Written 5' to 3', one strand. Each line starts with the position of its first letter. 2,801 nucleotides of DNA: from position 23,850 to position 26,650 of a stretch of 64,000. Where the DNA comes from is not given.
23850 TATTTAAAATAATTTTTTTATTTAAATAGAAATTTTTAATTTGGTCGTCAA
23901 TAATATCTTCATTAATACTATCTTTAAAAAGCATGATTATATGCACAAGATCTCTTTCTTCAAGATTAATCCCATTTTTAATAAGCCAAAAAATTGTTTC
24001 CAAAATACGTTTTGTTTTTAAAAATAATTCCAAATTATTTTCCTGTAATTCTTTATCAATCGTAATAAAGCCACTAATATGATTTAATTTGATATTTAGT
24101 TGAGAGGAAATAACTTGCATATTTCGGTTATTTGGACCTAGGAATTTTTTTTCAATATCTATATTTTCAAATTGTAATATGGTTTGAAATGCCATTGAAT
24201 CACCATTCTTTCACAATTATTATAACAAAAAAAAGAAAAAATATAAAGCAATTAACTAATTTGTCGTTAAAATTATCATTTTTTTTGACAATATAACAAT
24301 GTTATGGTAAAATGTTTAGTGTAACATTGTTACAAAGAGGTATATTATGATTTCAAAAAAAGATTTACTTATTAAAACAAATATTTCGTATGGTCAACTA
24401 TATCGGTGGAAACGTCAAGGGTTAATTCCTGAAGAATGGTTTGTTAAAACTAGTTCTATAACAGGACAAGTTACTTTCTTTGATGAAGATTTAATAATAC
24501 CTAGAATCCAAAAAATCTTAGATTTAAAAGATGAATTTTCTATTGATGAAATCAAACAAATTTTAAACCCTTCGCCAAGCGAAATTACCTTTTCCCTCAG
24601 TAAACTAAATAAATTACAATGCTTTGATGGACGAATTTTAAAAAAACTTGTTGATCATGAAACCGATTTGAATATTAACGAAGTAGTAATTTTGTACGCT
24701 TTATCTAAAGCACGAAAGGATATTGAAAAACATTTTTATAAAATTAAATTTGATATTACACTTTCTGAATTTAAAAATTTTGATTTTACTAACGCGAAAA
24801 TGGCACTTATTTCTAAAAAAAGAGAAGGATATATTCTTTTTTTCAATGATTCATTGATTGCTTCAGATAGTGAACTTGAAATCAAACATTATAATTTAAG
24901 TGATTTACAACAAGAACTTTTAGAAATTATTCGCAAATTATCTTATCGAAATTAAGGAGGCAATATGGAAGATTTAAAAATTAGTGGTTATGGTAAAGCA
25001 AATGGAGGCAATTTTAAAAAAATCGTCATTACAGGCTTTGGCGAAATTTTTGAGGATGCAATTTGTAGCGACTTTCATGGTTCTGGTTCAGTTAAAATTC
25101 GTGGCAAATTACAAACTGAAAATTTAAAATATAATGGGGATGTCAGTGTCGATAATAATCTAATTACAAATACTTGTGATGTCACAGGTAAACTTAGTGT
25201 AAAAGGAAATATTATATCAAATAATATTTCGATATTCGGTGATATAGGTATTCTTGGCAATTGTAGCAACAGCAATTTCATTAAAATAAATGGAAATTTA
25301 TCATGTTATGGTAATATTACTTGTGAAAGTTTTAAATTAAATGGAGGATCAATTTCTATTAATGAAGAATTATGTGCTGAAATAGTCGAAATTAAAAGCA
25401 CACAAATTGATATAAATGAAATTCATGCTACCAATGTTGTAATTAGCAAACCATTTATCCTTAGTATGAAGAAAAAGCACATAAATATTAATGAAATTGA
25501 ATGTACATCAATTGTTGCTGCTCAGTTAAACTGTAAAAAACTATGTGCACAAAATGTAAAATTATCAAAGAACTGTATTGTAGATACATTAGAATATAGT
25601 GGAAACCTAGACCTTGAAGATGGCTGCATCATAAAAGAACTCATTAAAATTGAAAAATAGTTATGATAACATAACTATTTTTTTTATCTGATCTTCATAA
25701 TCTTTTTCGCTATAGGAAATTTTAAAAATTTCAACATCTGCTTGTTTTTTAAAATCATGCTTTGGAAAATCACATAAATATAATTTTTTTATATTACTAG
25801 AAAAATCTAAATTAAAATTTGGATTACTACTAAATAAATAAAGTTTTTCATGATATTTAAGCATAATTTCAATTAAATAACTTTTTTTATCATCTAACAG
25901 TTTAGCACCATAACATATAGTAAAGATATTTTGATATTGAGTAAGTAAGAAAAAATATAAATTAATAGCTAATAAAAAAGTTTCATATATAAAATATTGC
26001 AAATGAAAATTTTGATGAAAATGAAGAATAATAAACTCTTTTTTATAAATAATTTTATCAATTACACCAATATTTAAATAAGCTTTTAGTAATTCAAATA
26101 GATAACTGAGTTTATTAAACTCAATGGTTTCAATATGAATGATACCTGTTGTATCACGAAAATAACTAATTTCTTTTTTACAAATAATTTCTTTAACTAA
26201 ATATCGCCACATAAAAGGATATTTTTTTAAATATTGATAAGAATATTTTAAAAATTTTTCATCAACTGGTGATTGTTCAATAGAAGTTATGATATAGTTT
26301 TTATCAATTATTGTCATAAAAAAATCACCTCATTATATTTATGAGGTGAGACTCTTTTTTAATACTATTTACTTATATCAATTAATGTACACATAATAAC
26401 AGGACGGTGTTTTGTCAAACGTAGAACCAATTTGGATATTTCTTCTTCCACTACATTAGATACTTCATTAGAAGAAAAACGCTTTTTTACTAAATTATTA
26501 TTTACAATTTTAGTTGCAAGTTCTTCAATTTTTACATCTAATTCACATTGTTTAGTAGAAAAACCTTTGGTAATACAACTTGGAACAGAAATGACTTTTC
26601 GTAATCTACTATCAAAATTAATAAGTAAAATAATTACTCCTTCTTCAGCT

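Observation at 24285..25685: YhbD-like HTH protein and bactofilin pair behind twin palindromic operators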

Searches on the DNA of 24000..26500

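Call 40: search_rna_families(source=window, start=24000, end=26500, threshold=evalue, max_evalue=1)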
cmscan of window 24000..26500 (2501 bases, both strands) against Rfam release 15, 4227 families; matches with E-value up to 1: 0.
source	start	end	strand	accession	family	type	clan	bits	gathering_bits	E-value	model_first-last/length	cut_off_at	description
